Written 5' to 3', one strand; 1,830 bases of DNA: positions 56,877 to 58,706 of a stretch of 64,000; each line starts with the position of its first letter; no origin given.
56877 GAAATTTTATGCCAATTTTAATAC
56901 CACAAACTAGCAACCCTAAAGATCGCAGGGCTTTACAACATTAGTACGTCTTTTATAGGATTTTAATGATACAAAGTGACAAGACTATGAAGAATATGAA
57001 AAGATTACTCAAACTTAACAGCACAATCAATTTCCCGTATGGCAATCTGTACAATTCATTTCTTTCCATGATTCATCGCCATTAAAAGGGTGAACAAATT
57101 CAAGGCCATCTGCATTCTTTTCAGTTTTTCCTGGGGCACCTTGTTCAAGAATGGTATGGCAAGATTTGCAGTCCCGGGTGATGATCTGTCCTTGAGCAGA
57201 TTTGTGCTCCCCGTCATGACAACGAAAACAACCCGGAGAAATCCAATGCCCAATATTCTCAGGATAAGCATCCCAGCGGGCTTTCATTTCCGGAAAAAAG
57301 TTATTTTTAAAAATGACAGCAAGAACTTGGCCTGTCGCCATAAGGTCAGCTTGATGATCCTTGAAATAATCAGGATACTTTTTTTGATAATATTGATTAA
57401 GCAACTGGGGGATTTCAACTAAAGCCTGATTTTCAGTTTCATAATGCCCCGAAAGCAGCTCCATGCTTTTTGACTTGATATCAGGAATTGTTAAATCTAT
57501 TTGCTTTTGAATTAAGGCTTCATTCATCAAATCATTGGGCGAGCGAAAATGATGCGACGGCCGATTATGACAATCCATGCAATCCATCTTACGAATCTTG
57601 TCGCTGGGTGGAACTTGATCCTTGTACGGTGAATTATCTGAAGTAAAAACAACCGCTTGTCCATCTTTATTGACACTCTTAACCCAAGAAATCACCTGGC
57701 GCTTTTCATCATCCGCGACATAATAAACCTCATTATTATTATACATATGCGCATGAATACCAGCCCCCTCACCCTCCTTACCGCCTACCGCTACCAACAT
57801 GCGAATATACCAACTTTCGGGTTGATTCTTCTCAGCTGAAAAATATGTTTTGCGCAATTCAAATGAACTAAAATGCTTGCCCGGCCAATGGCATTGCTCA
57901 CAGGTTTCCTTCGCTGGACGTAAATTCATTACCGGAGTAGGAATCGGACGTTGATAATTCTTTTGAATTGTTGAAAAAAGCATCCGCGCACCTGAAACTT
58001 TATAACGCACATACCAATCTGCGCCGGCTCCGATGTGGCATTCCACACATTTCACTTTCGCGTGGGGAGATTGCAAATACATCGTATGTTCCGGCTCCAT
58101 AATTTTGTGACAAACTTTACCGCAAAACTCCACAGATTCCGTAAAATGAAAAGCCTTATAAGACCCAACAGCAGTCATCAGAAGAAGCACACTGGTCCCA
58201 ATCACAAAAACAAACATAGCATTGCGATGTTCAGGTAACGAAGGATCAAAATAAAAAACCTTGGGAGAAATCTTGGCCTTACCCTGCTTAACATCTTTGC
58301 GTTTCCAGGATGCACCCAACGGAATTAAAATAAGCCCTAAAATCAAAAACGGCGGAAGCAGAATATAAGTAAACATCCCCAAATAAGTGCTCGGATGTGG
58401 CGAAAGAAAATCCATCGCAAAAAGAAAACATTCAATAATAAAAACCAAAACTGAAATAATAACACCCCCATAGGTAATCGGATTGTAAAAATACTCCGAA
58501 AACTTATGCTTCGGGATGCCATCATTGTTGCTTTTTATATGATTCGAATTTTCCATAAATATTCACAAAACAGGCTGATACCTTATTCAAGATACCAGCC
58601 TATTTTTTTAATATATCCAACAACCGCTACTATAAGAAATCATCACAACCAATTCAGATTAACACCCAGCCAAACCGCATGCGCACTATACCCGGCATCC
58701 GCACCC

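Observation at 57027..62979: hemA-linked porin-cytochrome module: candidate complete inner-to-outer-membrane extracellular electron transfer conduit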

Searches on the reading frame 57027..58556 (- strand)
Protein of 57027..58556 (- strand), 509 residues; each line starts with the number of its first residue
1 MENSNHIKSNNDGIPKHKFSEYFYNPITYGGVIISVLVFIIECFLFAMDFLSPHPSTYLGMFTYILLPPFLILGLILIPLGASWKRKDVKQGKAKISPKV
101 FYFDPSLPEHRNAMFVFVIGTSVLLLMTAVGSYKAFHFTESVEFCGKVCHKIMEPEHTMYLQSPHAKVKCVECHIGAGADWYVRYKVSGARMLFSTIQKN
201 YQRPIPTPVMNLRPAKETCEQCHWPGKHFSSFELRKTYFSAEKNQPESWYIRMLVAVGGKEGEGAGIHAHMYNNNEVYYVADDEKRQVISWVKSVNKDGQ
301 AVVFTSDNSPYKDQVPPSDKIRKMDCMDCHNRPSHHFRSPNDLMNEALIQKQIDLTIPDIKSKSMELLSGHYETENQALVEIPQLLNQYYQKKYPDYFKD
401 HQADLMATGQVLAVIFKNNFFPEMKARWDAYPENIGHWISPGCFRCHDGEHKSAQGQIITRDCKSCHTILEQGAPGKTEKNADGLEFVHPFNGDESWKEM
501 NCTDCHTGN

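Call 3: search_protein_families(library=pfam, proteins=[window:57027-58556:-], max_evalue=0.01)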
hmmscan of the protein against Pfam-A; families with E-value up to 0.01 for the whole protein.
window:57027-58556:- (509 aa): 4 families
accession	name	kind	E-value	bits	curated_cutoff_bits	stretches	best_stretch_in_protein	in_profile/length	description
PF14522.11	Cytochrome_C7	-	1.7e-08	34.6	24.8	1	429-468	43-67/67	Cytochrome c7 and related cytochrome c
PF03264.19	Cytochrom_NNT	-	2.2e-08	34.5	24.1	1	112-201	6-99/174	NapC/NirT cytochrome c family, N-terminal region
PF14537.11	Cytochrom_c3_2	-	7.4e-08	33.2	25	1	442-507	8-65/79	Cytochrome c3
PF22113.1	Mtrc-MtrF_II-IV_dom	-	6.6e-05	22.9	30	0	158-238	72-144/176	Outer membrane cytochrome MtrC/MtrF-like, domains II/IV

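Call 4: search_protein_families(library=ncbifam, proteins=[window:57027-58556:-], max_evalue=0.01)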
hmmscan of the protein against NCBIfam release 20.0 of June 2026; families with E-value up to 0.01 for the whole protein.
window:57027-58556:- (509 aa): 2 families
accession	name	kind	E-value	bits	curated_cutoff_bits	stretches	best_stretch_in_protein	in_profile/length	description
TIGR03153.1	cytochr_NrfH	equivalog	8.8e-11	42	134.2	1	120-223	6-109/138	cytochrome c nitrite reductase small subunit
NF011606.0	PRK15032.1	equivalog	0.0055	15.9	455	1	110-197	13-104/390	pentaheme c-type cytochrome TorC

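Call 20: find_homologous_proteins(query=window:57027-58556:-)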
Query window:57027-58556:- (509 aa): 7985 proteins with E <= 0.001 among 8000 candidates; the best 120 are listed.
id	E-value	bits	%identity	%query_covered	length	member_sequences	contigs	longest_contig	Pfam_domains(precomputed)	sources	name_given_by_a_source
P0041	0.0e+0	1137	92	100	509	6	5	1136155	PF14537.12,PF03264.20,PF14522.12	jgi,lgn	jgi:hypothetical protein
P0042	0.0e+0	1014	83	97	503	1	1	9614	PF14537.12,PF03264.20,PF14522.12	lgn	-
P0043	1.5e-279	946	77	97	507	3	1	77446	PF03264.20,PF14522.12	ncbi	-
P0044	1.7e-270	916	75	97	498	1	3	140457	PF14537.12,PF03264.20,PF14522.12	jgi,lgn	jgi:hypothetical protein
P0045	2.0e-249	847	68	97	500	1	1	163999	PF14537.12,PF03264.20,PF14522.12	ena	-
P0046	6.5e-242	822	65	99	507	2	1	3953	PF14537.12,PF03264.20,PF14522.12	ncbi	-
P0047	1.2e-237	808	65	99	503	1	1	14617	PF03264.20,PF02085.22,PF14522.12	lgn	-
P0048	6.2e-233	792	64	97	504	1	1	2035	PF03264.20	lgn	-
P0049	3.0e-225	767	61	97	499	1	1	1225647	PF14537.12,PF03264.20,PF14522.12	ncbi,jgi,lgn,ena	ncbi:MAG: NapC/NirT family cytochrome c [Candidatus Omnitrophota bacterium]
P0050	6.3e-223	759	61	99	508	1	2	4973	PF03264.20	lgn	-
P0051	1.2e-216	739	61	97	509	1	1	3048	PF14537.12,PF03264.20,PF14522.12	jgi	-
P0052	7.8e-216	736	60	97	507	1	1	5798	PF03264.20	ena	-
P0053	7.3e-215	733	60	97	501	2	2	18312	PF03264.20,PF14522.12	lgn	-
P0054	7.5e-214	729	58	100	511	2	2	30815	PF03264.20,PF14522.12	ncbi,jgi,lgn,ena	-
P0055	3.0e-213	727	58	98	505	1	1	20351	PF03264.20,PF14522.12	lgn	-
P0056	5.9e-213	726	58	97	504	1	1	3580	PF14537.12,PF03264.20,PF02085.22,PF14522.12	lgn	-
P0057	7.4e-212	723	59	97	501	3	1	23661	PF14537.12,PF03264.20,PF14522.12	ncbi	-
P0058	6.9e-211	720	57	98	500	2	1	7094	PF14537.12,PF03264.20,PF02085.22,PF14522.12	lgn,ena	-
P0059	1.3e-210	719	57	97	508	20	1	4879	PF03264.20,PF14522.12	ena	-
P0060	3.1e-210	717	58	97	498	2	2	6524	PF03264.20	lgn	-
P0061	1.8e-209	715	58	97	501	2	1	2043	PF03264.20,PF14522.12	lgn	-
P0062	4.9e-209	713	57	97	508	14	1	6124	PF03264.20,PF14522.12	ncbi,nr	ncbi:MAG TPA: cytochrome C [Candidatus Omnitrophica bacterium]|nr:cytochrome C [Candidatus Omnitroph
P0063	2.9e-208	711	56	97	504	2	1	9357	PF14537.12,PF03264.20,PF14522.12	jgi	-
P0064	3.2e-208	711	57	97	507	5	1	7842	PF03264.20,PF14522.12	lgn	-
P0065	1.5e-207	709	59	97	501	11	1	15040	PF14537.12,PF03264.20,PF14522.12,PF22113.2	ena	-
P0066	2.7e-207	708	57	97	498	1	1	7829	PF03264.20,PF14522.12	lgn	-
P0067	2.9e-207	708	57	97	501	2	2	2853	PF03264.20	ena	-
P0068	4.8e-207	707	57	98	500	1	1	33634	PF14537.12,PF03264.20,PF14522.12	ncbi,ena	-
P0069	1.0e-206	706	58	97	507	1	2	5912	PF03264.20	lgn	-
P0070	1.7e-206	705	56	97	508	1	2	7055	PF03264.20,PF14522.12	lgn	-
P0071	2.3e-206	705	55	97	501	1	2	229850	PF03264.20,PF14522.12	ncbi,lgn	-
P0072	2.6e-205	701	56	97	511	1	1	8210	PF03264.20,PF14522.12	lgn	-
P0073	5.9e-205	700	56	99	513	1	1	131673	PF03264.20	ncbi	-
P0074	6.1e-205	700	57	97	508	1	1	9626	PF03264.20,PF14522.12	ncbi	-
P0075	1.2e-204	699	57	98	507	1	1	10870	PF03264.20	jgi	jgi:nitrate/TMAO reductase-like tetraheme cytochrome c subunit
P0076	1.5e-204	699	55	100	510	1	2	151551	PF03264.20,PF14522.12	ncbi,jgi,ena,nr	ncbi:MAG TPA: NapC/NirT family cytochrome c [Candidatus Omnitrophota bacterium]|nr:NapC/NirT family 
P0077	4.8e-204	697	57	97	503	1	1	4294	PF14537.12,PF03264.20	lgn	-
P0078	8.0e-204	696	57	96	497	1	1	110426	PF14537.12,PF03264.20,PF14522.12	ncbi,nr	ncbi:MAG: NapC/NirT family cytochrome c [Candidatus Omnitrophica bacterium]|nr:NapC/NirT family cyto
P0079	1.0e-203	696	57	97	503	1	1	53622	PF14537.12,PF03264.20,PF14522.12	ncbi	-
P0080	2.4e-203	695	56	97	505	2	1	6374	PF14537.12,PF03264.20,PF14522.12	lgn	-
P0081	5.7e-203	693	56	98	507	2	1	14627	PF03264.20,PF14522.12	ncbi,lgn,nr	ncbi:MAG: NapC/NirT family cytochrome c [Candidatus Omnitrophica bacterium]|nr:NapC/NirT family cyto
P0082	9.9e-203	693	56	97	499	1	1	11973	PF03264.20,PF14522.12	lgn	-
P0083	1.3e-202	692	56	96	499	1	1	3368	PF14537.12,PF03264.20,PF14522.12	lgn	-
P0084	1.1e-201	689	54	99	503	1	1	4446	PF03264.20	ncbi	-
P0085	2.1e-201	688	55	97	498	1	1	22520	PF14537.12,PF03264.20,PF14522.12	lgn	-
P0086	2.7e-201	688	54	97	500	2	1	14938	PF14537.12,PF03264.20,PF14522.12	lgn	-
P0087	3.8e-201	687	56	97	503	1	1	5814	PF03264.20,PF14522.12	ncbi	-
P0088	9.9e-201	686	55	97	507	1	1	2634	PF14537.12,PF03264.20,PF14522.12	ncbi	-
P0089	1.2e-200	686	56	97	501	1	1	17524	PF14537.12,PF03264.20,PF14522.12,PF22113.2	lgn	-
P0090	4.9e-200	684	56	97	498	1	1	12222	PF14537.12,PF03264.20,PF14522.12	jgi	-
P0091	5.3e-200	684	55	97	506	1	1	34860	PF14537.12,PF03264.20,PF14522.12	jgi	jgi:hypothetical protein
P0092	6.9e-200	683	56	96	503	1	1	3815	PF14537.12,PF03264.20,PF14522.12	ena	-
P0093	9.6e-200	683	55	97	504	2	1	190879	PF03264.20,PF14522.12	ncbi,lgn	-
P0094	1.1e-199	683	56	97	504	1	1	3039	PF14537.12,PF03264.20,PF14522.12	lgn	-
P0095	2.7e-199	681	56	97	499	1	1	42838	PF14537.12,PF03264.20,PF14522.12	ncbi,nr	ncbi:MAG: NapC/NirT family cytochrome c [Candidatus Omnitrophica bacterium]|nr:NapC/NirT family cyto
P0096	2.9e-199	681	56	97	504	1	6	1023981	PF14537.12,PF03264.20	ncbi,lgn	-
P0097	3.8e-199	681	55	97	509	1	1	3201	PF14537.12,PF03264.20,PF14522.12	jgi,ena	-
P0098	7.9e-199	680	55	97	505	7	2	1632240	PF14537.12,PF03264.20,PF14522.12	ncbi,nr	ncbi:MAG: NapC/NirT family cytochrome c [Candidatus Omnitrophica bacterium]|nr:NapC/NirT family cyto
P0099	1.0e-198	679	56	97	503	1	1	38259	PF03264.20,PF14522.12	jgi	-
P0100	1.1e-198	679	53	98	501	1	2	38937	PF14537.12,PF03264.20,PF14522.12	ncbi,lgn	-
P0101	1.5e-198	679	55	100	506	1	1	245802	PF14537.12,PF03264.20,PF14522.12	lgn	-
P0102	1.9e-198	678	54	97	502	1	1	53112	PF14537.12,PF03264.20,PF14522.12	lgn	-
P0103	5.3e-198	677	54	97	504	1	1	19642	PF14537.12,PF03264.20,PF14522.12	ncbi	-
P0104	5.8e-198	677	54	97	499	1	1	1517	PF03264.20,PF14522.12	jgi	-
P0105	7.9e-198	676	55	97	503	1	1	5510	PF14537.12,PF03264.20,PF14522.12,PF22113.2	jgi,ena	-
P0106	3.2e-197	674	55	97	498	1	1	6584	PF03264.20,PF14522.12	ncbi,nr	ncbi:MAG: NapC/NirT family cytochrome c [Candidatus Omnitrophica bacterium]|nr:NapC/NirT family cyto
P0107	3.6e-197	674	53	99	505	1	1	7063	PF14537.12,PF03264.20,PF14522.12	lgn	-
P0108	7.1e-197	673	54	97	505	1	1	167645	PF03264.20,PF14522.12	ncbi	-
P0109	1.2e-196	673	54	98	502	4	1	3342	PF14537.12,PF03264.20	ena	-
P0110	1.2e-196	673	54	97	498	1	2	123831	PF03264.20,PF14522.12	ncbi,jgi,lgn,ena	-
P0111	1.3e-196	672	55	98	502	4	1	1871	PF14537.12,PF03264.20,PF14522.12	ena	-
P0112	1.5e-196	672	53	98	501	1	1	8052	PF14537.12,PF03264.20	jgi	jgi:hypothetical protein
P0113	2.0e-196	672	54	97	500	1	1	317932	PF14537.12,PF03264.20,PF14522.12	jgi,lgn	-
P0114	2.7e-196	671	55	97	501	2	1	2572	PF14537.12,PF03264.20,PF14522.12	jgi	-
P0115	3.3e-196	671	53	97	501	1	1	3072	PF14537.12,PF03264.20,PF14522.12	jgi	jgi:nitrate/TMAO reductase-like tetraheme cytochrome c subunit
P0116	3.7e-196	671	55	97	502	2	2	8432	PF14537.12,PF03264.20,PF14522.12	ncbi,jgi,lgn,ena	-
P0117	3.7e-196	671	55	97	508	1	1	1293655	PF03264.20,PF14522.12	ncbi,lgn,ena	-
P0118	1.3e-195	669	55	96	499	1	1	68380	PF14537.12,PF03264.20,PF14522.12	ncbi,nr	ncbi:MAG: NapC/NirT family cytochrome c [Candidatus Omnitrophica bacterium]|nr:NapC/NirT family cyto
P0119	1.5e-195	669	55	97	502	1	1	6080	PF03264.20,PF02085.22,PF14522.12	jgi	-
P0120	2.9e-195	668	55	97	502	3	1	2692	PF14537.12,PF03264.20,PF14522.12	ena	-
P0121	3.2e-195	668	54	97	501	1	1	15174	PF14537.12,PF03264.20,PF14522.12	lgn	-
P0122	3.3e-195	668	54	97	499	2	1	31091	PF14537.12,PF03264.20,PF14522.12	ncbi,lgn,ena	-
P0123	3.4e-195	668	54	97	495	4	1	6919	PF14537.12,PF03264.20,PF14522.12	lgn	-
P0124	3.5e-195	668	54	97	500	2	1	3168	PF14537.12,PF03264.20,PF14522.12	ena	-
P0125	3.7e-195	668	55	97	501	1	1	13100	PF14537.12,PF03264.20,PF14522.12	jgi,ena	-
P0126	4.6e-195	667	54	97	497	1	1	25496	PF14537.12,PF03264.20,PF14522.12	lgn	-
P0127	4.8e-195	667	54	97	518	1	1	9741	PF03264.20,PF14522.12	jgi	-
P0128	5.5e-195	667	55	97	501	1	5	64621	PF14537.12,PF03264.20,PF14522.12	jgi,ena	-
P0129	7.3e-195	667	55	96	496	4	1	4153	PF03264.20,PF14522.12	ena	-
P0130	7.6e-195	667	55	97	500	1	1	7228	PF14537.12,PF03264.20,PF14522.12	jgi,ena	-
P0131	1.2e-194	666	54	97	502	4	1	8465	PF14537.12,PF03264.20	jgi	jgi:hypothetical protein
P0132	2.0e-194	665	55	97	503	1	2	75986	PF14537.12,PF03264.20,PF14522.12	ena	-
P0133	2.0e-194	665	54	97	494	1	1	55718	PF14537.12,PF03264.20,PF14522.12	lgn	-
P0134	3.6e-194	664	57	92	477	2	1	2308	PF14537.12,PF03264.20,PF14522.12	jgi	jgi:hypothetical protein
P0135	3.9e-194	664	53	97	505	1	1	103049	PF14537.12,PF03264.20,PF14522.12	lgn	-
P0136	4.3e-194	664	55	97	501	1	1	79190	PF14537.12,PF03264.20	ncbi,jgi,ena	-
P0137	1.1e-193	663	53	98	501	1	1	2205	PF03264.20,PF14522.12,PF22113.2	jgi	-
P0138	1.5e-193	662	56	97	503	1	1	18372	PF14537.12,PF03264.20,PF02085.22,PF14522.12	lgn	-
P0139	3.9e-193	661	52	97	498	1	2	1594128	PF03264.20,PF14522.12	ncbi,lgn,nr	ncbi:MAG: hypothetical protein MOGMAGMI_01623 [Candidatus Omnitrophica bacterium]|nr:hypothetical pr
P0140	4.4e-193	661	53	96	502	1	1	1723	PF14537.12,PF03264.20,PF02085.22,PF14522.12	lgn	-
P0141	6.5e-193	660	54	96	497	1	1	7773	PF03264.20,PF14522.12,PF22113.2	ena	-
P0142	2.7e-192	658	54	95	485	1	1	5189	PF03264.20,PF14522.12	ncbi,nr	ncbi:MAG: NapC/NirT family cytochrome c, partial [Candidatus Omnitrophica bacterium]|nr:NapC/NirT fa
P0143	2.8e-192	658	54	97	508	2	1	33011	PF14537.12,PF03264.20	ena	-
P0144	4.4e-192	657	54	97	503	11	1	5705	PF14537.12,PF03264.20,PF14522.12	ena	-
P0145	6.6e-192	657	54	99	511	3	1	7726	PF14537.12,PF03264.20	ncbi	-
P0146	1.9e-191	655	54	97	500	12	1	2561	PF14537.12,PF03264.20,PF14522.12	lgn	-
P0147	2.0e-191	655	54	94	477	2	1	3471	PF14537.12,PF03264.20,PF14522.12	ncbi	-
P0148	3.4e-191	655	53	97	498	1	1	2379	PF14537.12,PF03264.20,PF14522.12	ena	-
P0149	3.5e-191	654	54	97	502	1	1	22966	PF14537.12,PF03264.20,PF14522.12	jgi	jgi:hypothetical protein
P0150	6.9e-191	654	54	97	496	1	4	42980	PF14537.12,PF03264.20,PF02085.22,PF14522.12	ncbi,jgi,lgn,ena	-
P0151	9.8e-191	653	54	97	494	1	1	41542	PF14537.12,PF03264.20,PF14522.12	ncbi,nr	ncbi:MAG TPA: NapC/NirT family cytochrome c [Candidatus Eisenbacteria bacterium]|nr:NapC/NirT family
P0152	2.1e-190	652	53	97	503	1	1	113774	PF14537.12,PF03264.20,PF14522.12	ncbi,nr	ncbi:MAG: NapC/NirT family cytochrome c [Candidatus Omnitrophica bacterium]|nr:NapC/NirT family cyto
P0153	1.3e-189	649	53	97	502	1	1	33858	PF14537.12,PF03264.20,PF14522.12,PF22113.2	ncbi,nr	ncbi:MAG: NapC/NirT family cytochrome c [Candidatus Omnitrophica bacterium]|nr:NapC/NirT family cyto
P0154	5.0e-189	647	53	95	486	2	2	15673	PF14537.12,PF03264.20,PF14522.12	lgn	-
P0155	5.7e-189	647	53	97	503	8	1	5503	PF14537.12,PF03264.20,PF14522.12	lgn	-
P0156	1.0e-188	646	53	97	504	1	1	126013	PF14537.12,PF03264.20,PF14522.12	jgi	jgi:NapC/NirT cytochrome c family, N-terminal region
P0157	1.8e-188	646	52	97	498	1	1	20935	PF14537.12,PF03264.20,PF14522.12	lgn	-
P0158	5.2e-188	644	53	97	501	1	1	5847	PF14537.12,PF03264.20,PF14522.12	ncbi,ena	-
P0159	7.2e-188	644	52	97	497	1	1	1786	PF14537.12,PF03264.20,PF14522.12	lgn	-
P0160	9.0e-188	643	53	97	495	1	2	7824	PF03264.20,PF14522.12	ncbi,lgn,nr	ncbi:MAG: NapC/NirT family cytochrome c [Candidatus Omnitrophica bacterium]|nr:NapC/NirT family cyto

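Call 32: search_solved_structures(query=window:57027-58556:-, max_evalue=0.1, show_alignments=1)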
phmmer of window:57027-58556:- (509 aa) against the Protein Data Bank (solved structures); distinct sequences matched with E-value up to 0.1: 1.
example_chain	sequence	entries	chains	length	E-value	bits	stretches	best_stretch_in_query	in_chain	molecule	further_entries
2j7a_C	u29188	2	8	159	0.027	16.3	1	116-237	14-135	CYTOCHROME C QUINOL DEHYDROGENASE NRFH | NAPC/NIRT CYTOCHROME C FAMILY PROTEIN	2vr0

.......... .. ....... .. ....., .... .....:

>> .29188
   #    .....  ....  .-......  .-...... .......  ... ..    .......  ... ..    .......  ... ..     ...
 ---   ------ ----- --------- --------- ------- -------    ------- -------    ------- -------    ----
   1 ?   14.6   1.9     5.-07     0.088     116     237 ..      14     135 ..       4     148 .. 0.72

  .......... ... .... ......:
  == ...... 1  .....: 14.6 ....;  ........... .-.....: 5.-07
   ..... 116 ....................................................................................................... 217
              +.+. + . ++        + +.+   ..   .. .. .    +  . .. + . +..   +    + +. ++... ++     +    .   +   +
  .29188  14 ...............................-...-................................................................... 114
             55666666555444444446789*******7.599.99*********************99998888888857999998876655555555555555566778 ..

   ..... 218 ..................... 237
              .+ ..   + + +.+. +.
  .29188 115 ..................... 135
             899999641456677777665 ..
